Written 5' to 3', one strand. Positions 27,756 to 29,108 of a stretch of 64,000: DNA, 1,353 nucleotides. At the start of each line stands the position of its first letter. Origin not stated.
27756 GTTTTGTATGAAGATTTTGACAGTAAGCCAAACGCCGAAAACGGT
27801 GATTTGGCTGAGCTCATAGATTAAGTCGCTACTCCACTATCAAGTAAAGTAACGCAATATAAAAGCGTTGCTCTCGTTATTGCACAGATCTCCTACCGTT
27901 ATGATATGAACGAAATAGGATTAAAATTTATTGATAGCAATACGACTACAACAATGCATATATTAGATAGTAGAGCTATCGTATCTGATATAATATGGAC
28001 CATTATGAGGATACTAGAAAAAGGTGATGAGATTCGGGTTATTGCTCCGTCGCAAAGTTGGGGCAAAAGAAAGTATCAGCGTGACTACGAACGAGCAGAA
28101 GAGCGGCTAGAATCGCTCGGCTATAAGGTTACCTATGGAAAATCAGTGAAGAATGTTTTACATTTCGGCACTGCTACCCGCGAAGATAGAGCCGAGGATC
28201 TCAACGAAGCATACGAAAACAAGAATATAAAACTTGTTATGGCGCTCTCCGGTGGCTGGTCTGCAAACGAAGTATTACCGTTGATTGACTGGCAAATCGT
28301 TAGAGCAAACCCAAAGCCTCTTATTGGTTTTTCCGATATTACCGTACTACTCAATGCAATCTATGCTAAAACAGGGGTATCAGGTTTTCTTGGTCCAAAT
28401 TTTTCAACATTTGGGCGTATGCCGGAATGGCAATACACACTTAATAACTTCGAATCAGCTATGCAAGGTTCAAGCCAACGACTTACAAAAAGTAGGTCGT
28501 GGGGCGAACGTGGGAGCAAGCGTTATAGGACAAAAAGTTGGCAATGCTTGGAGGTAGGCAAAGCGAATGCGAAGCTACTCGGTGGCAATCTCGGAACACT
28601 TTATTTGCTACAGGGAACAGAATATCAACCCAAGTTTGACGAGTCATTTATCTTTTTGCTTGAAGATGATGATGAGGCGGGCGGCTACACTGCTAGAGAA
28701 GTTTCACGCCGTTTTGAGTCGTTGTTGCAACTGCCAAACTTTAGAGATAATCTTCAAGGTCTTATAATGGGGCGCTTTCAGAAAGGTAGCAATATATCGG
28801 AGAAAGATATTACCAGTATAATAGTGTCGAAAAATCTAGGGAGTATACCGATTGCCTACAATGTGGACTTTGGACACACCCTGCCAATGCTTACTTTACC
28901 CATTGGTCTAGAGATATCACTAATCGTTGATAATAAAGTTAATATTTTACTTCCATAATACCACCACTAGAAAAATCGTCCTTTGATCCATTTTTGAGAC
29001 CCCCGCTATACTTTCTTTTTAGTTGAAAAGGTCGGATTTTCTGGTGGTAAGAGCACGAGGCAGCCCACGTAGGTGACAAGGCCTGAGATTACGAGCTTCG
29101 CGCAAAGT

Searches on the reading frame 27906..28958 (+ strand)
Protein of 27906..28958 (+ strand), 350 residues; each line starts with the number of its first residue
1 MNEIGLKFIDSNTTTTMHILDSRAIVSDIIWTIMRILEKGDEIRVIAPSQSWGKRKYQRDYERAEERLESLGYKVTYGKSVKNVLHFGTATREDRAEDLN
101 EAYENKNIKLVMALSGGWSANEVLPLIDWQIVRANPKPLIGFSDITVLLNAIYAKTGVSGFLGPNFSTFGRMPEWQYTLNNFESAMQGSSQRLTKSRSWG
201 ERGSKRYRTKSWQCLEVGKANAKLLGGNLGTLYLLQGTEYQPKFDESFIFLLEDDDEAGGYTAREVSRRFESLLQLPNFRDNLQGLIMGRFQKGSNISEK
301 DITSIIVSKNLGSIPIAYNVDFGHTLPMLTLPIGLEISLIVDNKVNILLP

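Call 91: search_protein_families(library=pfam, proteins=[window:27906-28958:+], max_evalue=0.01)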
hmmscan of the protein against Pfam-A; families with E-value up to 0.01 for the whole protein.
window:27906-28958:+ (350 aa): 2 families
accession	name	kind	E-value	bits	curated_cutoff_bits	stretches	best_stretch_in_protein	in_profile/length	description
PF02016.21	Peptidase_S66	-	9.8e-35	119.8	25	1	43-163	1-121/121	LD-carboxypeptidase N-terminal domain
PF17676.7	Peptidase_S66C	-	5.6e-20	72.6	23.7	1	222-339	2-120/120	LD-carboxypeptidase C-terminal domain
